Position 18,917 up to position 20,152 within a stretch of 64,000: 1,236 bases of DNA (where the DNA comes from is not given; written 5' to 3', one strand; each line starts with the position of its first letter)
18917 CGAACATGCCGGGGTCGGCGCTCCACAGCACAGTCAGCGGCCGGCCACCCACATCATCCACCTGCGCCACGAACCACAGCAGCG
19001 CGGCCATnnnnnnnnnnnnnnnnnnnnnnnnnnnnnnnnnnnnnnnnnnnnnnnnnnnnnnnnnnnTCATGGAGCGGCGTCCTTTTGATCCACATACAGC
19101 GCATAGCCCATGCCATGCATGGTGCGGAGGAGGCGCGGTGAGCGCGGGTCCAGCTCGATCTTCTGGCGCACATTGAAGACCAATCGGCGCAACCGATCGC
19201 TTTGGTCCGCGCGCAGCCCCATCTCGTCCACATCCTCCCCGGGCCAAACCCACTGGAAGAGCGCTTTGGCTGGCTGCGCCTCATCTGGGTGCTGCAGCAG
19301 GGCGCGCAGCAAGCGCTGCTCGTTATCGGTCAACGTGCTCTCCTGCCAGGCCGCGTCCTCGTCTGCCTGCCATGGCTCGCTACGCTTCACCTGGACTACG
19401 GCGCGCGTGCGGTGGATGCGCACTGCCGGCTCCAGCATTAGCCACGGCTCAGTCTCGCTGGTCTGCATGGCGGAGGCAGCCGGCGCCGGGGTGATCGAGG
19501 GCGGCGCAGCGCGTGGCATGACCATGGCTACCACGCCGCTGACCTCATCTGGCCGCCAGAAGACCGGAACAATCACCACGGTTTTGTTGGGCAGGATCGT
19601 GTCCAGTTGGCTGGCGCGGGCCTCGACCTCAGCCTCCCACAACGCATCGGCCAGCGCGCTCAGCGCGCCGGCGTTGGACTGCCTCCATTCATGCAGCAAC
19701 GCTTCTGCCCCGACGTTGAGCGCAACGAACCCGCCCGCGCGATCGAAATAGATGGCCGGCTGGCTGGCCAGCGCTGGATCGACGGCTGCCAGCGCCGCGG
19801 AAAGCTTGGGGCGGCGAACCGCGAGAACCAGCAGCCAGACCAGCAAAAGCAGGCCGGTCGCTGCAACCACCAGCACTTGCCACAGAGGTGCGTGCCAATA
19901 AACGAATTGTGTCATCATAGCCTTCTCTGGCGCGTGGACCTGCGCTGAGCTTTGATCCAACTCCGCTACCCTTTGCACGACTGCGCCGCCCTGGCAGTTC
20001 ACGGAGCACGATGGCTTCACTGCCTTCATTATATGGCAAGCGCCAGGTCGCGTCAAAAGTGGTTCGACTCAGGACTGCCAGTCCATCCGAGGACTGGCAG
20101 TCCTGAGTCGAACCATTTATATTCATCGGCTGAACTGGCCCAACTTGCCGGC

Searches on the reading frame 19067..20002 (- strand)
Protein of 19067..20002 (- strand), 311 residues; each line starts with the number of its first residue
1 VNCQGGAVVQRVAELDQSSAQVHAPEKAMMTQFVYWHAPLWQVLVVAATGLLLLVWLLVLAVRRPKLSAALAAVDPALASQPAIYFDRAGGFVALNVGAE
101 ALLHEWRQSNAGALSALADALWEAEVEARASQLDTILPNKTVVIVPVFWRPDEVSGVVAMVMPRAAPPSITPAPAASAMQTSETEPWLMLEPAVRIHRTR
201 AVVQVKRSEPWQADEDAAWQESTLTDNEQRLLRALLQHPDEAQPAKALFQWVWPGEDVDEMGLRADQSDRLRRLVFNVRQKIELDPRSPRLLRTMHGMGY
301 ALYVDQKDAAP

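Call 73: search_protein_families(library=pfam, proteins=[window:19067-20002:-], max_evalue=0.00001)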
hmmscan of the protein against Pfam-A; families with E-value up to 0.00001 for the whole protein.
window:19067-20002:- (311 aa): 1 family
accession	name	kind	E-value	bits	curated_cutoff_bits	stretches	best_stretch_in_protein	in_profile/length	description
PF00486.34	Trans_reg_C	-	8.9e-11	42.2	26.2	1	221-302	3-77/77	Transcriptional regulatory protein, C terminal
